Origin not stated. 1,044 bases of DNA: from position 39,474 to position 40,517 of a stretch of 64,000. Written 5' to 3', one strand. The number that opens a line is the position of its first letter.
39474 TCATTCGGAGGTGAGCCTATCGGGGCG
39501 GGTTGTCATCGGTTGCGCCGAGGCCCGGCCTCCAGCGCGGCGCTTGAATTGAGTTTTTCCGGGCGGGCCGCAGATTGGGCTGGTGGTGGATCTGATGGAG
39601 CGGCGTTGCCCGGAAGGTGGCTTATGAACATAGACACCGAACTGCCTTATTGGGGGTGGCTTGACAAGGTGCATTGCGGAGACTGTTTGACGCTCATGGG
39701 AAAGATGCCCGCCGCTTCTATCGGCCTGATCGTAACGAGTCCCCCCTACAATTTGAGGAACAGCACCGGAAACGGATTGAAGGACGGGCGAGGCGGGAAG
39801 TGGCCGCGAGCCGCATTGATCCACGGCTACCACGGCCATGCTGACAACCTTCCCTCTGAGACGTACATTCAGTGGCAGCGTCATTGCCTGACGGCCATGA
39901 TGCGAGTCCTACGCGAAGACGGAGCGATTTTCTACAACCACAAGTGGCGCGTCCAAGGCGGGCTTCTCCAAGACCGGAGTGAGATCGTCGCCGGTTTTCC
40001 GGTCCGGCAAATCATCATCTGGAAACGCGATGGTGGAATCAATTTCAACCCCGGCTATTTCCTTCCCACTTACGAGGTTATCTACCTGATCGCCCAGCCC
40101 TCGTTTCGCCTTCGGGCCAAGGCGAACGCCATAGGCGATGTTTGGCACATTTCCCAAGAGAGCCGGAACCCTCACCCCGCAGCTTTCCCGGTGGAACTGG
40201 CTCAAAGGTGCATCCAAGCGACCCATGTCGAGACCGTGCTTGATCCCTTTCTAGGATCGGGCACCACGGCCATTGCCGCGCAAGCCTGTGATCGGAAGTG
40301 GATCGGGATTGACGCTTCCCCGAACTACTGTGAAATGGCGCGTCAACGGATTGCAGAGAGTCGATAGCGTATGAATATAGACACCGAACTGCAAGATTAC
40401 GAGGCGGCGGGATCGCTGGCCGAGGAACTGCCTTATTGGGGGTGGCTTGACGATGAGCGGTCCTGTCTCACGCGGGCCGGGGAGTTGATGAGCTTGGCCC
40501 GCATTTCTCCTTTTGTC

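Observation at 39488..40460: Orphan DNA methyltransferase inserted between virB3 and virB4, carrying a rearranged duplicate of the virB4 5' end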

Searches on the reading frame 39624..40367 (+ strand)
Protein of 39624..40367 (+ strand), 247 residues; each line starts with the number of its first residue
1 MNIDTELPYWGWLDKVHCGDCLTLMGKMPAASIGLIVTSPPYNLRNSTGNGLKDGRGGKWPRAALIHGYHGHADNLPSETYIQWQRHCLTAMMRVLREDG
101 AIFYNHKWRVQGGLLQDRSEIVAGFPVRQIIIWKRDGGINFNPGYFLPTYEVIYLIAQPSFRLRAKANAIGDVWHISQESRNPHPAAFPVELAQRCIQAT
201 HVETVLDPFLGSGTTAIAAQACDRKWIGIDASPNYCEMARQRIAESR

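Call 5: search_protein_families(library=pfam, proteins=[window:39624-40367:+], max_evalue=0.01)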
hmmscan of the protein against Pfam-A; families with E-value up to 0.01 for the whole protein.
window:39624-40367:+ (247 aa): 3 families
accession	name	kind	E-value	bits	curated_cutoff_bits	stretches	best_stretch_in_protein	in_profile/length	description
PF01555.25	N6_N4_Mtase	-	4.4e-36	125.3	26.7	1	35-240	3-220/221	DNA methylase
PF13649.12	Methyltransf_25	-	0.0012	20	27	0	205-245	1-43/97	Methyltransferase domain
PF01170.24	UPF0020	-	0.0019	18.4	22.3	0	200-237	27-64/197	RMKL-like, methyltransferase domain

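Call 7: find_homologous_proteins(query=window:39624-40367:+)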
Query window:39624-40367:+ (247 aa): 7967 proteins with E <= 0.001 among 8000 candidates; the best 120 are listed.
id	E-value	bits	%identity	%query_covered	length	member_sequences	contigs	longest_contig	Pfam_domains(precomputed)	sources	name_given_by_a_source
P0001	8.0e-165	565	92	100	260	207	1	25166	PF01555.25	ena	-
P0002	5.4e-147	507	87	100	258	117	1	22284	PF01555.25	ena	-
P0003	6.8e-142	490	84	100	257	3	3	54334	PF01555.25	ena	-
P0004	5.2e-141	487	85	98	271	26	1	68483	PF01555.25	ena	-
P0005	2.7e-139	481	84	96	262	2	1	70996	PF01555.25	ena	-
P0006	1.8e-136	472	79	100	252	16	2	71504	PF01555.25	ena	-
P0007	4.6e-136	471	79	100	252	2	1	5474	PF01555.25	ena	-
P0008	3.6e-132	458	79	96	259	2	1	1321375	PF01555.25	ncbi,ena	-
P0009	1.3e-129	450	80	99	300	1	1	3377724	PF01555.25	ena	-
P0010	5.2e-129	448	77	96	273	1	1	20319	PF01555.25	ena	-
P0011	1.1e-127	443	77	96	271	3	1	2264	PF01555.25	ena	-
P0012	1.2e-127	443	76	96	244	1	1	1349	PF01555.25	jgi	jgi:modification methylase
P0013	3.6e-127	442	76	96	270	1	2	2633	PF01555.25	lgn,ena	-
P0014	5.3e-126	438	78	94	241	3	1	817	PF01555.25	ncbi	-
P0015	1.1e-125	437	75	94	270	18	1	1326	PF01555.25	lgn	-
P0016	1.8e-125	436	75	96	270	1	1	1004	PF01555.25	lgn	-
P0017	4.0e-125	435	77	94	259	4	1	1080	PF01555.25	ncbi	-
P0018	4.1e-125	435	76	96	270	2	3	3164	PF01555.25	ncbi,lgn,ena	-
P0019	4.3e-125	435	73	99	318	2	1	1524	PF01555.25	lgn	-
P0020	5.7e-125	434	77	96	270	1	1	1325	PF01555.25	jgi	jgi:modification methylase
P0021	1.0e-124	434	73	96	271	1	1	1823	PF01555.25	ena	-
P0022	1.6e-124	433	75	96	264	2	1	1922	PF01555.25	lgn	-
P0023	1.8e-124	433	72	96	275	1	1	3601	PF01555.25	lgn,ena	-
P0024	2.0e-124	433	75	96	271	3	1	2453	PF01555.25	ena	-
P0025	2.6e-124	432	75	96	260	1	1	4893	PF01555.25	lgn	-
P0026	3.5e-124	432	75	96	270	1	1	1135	PF01555.25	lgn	-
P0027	4.1e-124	432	75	96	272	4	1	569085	PF01555.25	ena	-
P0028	5.1e-124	431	76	96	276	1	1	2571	PF01555.25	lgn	-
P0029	5.9e-124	431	75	94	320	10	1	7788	PF01555.25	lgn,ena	-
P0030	6.0e-124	431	74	96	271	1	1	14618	PF01555.25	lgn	-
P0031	6.9e-124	431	74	96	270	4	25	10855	PF01555.25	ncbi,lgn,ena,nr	ncbi:MAG: site-specific DNA-methyltransferase [Nitrospira sp.]|nr:site-specific DNA-methyltransferas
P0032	1.0e-123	430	76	96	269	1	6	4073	PF01555.25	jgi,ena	-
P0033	1.1e-123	430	76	94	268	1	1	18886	PF01555.25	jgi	jgi:modification methylase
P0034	1.4e-123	430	73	96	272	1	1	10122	PF01555.25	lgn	-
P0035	3.5e-123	429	74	94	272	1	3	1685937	PF01555.25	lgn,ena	-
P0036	3.7e-123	429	73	96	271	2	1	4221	PF01555.25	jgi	jgi:modification methylase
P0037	3.7e-123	429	76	94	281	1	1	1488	PF01555.25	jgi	jgi:site-specific DNA-methyltransferase (adenine-specific)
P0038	4.0e-123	428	74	96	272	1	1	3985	PF01555.25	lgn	-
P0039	6.5e-123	428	72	96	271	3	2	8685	PF01555.25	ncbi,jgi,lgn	-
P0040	7.8e-123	427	72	96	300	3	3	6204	PF01555.25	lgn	-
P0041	9.4e-123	427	73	96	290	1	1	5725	PF01555.25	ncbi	-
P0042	1.5e-122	427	74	96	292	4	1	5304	PF02086.22,PF01555.25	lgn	-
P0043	2.4e-122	426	73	96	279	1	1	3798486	PF01555.25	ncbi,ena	-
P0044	2.8e-122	426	73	96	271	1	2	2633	PF01555.25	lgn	-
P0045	2.9e-122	426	75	96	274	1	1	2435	PF01555.25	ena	-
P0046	3.0e-122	426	74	96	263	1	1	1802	PF01555.25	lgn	-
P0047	3.3e-122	425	72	97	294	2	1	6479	PF01555.25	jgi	jgi:site-specific DNA-methyltransferase (adenine-specific)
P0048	4.5e-122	425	74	96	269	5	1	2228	PF01555.25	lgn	-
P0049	4.8e-122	425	73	96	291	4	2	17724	PF01555.25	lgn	-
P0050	5.1e-122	425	75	96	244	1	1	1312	PF01555.25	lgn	-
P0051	5.3e-122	425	74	97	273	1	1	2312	PF01555.25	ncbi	-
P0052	6.3e-122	424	75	96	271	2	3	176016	PF01555.25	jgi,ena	jgi:modification methylase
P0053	6.5e-122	424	72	94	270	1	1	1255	PF01170.25,PF01555.25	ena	-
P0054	9.9e-122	424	74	94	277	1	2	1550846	PF01555.25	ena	-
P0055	1.1e-121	424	72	96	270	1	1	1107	PF01170.25,PF01555.25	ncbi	-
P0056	1.3e-121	423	72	96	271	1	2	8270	PF01555.25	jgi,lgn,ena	-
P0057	1.6e-121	423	75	94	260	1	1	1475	PF01555.25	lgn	-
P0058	1.7e-121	423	73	96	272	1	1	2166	PF01555.25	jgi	jgi:site-specific DNA-methyltransferase (adenine-specific)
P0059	2.3e-121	423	73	96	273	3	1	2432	PF01555.25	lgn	-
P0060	2.4e-121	423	72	96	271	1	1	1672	PF01555.25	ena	-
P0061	2.5e-121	423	72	96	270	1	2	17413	PF01555.25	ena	-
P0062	2.7e-121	422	72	96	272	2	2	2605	PF01555.25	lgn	-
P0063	3.2e-121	422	73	96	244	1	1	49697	PF01555.25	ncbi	-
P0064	3.6e-121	422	72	96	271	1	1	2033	PF01555.25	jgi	jgi:site-specific DNA-methyltransferase (adenine-specific)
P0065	3.7e-121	422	72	96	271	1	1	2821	PF01555.25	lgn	-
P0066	4.3e-121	422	74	96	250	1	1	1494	PF01555.25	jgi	jgi:modification methylase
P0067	4.4e-121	422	73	96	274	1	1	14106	PF01555.25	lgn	-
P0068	4.6e-121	422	75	94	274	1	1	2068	PF01555.25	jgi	-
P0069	5.3e-121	421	73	96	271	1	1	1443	PF01555.25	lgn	-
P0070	6.3e-121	421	73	96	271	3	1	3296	PF01555.25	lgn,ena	-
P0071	6.5e-121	421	73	96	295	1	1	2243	PF01555.25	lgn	-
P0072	6.7e-121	421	72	96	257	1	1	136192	PF01555.25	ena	-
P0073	7.3e-121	421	75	96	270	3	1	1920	PF01555.25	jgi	-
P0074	7.7e-121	421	72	96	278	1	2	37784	PF01555.25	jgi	jgi:modification methylase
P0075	7.8e-121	421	73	96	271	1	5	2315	PF01555.25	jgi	jgi:site-specific DNA-methyltransferase (adenine-specific)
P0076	1.0e-120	421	74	94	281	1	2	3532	PF01555.25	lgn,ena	-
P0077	1.1e-120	420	74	96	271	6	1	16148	PF01555.25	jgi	jgi:site-specific DNA-methyltransferase (adenine-specific)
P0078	1.2e-120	420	74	96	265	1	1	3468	PF01555.25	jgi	jgi:modification methylase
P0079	1.5e-120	420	72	96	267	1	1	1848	PF01555.25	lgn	-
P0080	1.7e-120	420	72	97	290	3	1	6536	PF01555.25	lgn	-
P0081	1.9e-120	420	74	96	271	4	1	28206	PF01555.25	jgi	-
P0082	2.1e-120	419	72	98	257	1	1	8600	PF01555.25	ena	-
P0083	3.0e-120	419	73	96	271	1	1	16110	PF01555.25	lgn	-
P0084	3.2e-120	419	72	96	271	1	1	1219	PF01555.25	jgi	jgi:modification methylase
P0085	3.5e-120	419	72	96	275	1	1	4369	PF01555.25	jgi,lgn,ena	-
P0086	3.5e-120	419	73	96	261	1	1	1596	PF01555.25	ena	-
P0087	4.1e-120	419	74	94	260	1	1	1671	PF01555.25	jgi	jgi:modification methylase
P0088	4.2e-120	419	72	96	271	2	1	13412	PF01555.25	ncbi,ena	-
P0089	4.3e-120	418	74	95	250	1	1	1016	PF01555.25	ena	-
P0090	4.4e-120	418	74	96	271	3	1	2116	PF01555.25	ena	-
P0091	4.4e-120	418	72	96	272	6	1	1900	PF01555.25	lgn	-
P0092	4.9e-120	418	75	94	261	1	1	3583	PF01170.25,PF01555.25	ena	-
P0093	5.0e-120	418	72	96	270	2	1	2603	PF01555.25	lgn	-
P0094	6.0e-120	418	71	97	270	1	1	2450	PF01555.25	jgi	-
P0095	6.2e-120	418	72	96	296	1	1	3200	PF01555.25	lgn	-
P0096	6.4e-120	418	73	96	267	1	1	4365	PF01555.25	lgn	-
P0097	6.5e-120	418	72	96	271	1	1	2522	PF01555.25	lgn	-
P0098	6.6e-120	418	72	96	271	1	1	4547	PF01555.25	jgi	-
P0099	7.7e-120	418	73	94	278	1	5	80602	PF01555.25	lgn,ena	-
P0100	8.5e-120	418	72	96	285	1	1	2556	PF01555.25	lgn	-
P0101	1.0e-119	417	72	96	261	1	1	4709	PF01555.25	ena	-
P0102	1.1e-119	417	74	96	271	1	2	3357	PF01555.25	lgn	-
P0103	1.1e-119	417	70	96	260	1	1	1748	PF01555.25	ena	-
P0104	1.1e-119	417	73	96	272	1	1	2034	PF01555.25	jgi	-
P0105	1.1e-119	417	72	96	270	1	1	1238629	PF01555.25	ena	-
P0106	1.1e-119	417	72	96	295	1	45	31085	PF01555.25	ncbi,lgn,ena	-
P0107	1.3e-119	417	72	96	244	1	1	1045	PF01555.25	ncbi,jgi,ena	jgi:modification methylase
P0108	1.5e-119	417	72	96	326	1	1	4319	PF01555.25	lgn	-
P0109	1.7e-119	417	73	94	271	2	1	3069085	PF01555.25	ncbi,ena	-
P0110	1.8e-119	416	73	96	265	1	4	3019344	PF01555.25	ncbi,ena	-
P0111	1.9e-119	416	74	94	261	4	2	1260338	PF01555.25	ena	-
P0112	2.1e-119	416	74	94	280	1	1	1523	PF01555.25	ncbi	-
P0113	2.8e-119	416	74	94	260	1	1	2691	PF01555.25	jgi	jgi:modification methylase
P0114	2.8e-119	416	73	94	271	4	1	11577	PF01555.25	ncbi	-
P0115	3.0e-119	416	73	96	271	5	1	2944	PF01555.25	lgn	-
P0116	3.3e-119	416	72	96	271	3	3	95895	PF01555.25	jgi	-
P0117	3.4e-119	416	71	96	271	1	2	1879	PF01555.25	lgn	-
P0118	3.6e-119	415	73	95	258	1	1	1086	PF01555.25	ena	-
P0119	3.9e-119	415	74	97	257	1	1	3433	PF01555.25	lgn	-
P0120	4.1e-119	415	70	96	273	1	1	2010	PF01170.25,PF01555.25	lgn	-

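Call 14: find_encoding_contigs(protein=P0008, flank=6000, max_places=3)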
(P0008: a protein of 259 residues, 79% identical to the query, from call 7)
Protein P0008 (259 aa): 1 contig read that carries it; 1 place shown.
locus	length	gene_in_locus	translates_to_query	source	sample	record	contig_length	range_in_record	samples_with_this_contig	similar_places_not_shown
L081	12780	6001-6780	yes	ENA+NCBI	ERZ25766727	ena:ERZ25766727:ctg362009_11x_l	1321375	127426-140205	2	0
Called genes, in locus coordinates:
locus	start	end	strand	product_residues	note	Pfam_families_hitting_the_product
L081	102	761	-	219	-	-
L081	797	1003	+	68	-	-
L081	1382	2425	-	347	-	PF08238:Sel1, PF04893:Yip1 (weak)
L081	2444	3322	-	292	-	PF00296:Bac_luciferase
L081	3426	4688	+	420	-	PF24316:Tli3 (faint), PF13859:BNR_3, PF02012:BNR (faint), PF13088:BNR_2, PF15902:Sortilin-Vps10 (faint)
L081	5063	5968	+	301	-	PF12760:Zn_ribbon_IS1595, PF12762:DDE_Tnp_IS1595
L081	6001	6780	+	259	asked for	PF01555:N6_N4_Mtase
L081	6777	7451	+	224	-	PF15515:MvaI_BcnI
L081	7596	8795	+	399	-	PF07690:MFS_1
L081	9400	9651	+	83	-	-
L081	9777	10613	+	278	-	PF13737:DDE_Tnp_1_5, PF01609:DDE_Tnp_1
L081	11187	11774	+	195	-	PF13505:OMP_b-brl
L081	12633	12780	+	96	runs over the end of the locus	-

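Call 15: find_encoding_contigs(protein=P0001, flank=6000, max_places=3)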
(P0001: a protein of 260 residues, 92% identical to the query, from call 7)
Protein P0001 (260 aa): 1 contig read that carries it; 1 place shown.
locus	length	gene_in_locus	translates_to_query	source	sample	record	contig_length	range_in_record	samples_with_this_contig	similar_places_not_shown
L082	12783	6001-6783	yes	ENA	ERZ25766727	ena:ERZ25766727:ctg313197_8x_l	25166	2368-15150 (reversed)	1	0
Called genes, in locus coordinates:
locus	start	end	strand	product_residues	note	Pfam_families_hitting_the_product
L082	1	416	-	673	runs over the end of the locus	PF00041:fn3 (faint), PF00028:Cadherin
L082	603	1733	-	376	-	-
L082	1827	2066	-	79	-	-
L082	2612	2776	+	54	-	-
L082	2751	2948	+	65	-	-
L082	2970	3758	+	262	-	PF08401:ArdcN, PF18818:MPTase-PolyVal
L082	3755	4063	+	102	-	PF18818:MPTase-PolyVal (weak)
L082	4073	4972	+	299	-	-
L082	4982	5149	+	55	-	-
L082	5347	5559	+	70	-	-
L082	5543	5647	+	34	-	-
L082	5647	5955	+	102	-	PF05101:VirB3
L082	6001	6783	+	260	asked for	PF01555:N6_N4_Mtase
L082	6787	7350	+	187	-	PF27097:VirB4_TrbE_N (weak)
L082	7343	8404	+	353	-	PF01580:FtsK_SpoIIIE (weak), PF19044:P-loop_TraG, PF01935:DUF87 (weak)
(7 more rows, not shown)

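Call 17: find_encoding_contigs(protein=P0027, flank=4000, max_places=2)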
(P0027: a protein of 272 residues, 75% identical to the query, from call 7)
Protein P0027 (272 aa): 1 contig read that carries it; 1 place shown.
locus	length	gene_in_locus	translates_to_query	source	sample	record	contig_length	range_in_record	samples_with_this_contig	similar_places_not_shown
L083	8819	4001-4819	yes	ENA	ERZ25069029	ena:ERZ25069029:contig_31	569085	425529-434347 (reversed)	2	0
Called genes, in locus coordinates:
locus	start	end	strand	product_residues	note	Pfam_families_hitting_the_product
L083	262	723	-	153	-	-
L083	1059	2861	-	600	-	PF07969:Amidohydro_3, PF01979:Amidohydro_1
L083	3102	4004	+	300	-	PF12760:Zn_ribbon_IS1595, PF12762:DDE_Tnp_IS1595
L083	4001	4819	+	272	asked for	PF01555:N6_N4_Mtase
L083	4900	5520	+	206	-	PF15515:MvaI_BcnI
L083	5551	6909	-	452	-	PF05598:DUF772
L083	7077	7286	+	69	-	-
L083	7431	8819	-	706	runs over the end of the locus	PF20256:MoCoBD_2, PF02738:MoCoBD_1, PF20256:MoCoBD_2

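Call 18: find_encoding_contigs(protein=P0043, flank=4000, max_places=2)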
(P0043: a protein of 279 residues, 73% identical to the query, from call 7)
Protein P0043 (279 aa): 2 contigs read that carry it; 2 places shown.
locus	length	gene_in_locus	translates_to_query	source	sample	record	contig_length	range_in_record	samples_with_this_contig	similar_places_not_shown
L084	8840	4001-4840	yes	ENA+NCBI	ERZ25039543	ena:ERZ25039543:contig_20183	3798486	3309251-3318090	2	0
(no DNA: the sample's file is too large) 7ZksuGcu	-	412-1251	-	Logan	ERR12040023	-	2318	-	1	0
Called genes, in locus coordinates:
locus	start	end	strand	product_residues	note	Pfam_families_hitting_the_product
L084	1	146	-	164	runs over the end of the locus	-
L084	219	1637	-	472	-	PF00072:Response_reg, PF13191:AAA_16 (faint), PF00158:Sigma54_activat, PF01078:Mg_chelatase (faint), PF14532:Sigma54_activ_2, PF07728:AAA_5 (weak), PF25601:AAA_lid_14, PF02954:HTH_8, +1 more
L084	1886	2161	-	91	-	PF00313:CSD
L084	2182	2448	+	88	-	-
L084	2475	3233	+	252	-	PF03631:Virul_fac_BrkB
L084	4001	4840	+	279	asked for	PF01555:N6_N4_Mtase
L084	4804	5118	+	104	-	-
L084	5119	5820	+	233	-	PF15515:MvaI_BcnI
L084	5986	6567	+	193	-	-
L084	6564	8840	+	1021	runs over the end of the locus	PF01833:TIG, PF02369:Big_1 (weak)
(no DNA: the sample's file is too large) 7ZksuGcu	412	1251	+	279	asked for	PF01555:N6_N4_Mtase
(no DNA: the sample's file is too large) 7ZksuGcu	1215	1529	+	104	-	-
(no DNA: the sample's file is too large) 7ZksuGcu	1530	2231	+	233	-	PF15515:MvaI_BcnI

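Call 19: find_encoding_contigs(protein=P0031, flank=4000, max_places=3)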
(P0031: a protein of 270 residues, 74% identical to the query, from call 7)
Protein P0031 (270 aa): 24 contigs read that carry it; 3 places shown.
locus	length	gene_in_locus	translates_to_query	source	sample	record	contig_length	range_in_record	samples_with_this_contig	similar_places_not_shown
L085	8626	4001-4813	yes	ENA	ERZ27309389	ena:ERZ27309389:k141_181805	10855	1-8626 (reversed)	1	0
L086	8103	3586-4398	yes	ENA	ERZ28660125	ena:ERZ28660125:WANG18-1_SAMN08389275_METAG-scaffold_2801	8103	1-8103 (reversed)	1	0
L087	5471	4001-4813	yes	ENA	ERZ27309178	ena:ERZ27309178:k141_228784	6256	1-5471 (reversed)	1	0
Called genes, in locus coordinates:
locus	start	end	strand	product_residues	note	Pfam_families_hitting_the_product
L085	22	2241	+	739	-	PF17289:Terminase_6C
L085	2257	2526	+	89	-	-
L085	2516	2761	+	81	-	-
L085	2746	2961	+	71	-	-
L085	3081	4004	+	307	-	PF12760:Zn_ribbon_IS1595, PF12762:DDE_Tnp_IS1595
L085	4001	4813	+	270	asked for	PF01555:N6_N4_Mtase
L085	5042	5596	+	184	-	-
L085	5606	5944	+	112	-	-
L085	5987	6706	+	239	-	-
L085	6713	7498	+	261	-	-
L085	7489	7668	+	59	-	-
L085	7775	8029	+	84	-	-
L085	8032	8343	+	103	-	-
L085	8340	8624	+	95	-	?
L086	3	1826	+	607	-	?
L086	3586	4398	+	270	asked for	PF01555:N6_N4_Mtase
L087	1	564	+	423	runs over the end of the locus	PF02195:ParB_N, PF01555:N6_N4_Mtase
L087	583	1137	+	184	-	-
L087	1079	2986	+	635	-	PF05876:GpA_ATPase, PF20454:GpA_nuclease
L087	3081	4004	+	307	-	PF12760:Zn_ribbon_IS1595, PF12762:DDE_Tnp_IS1595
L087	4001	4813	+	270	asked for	PF01555:N6_N4_Mtase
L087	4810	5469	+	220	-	?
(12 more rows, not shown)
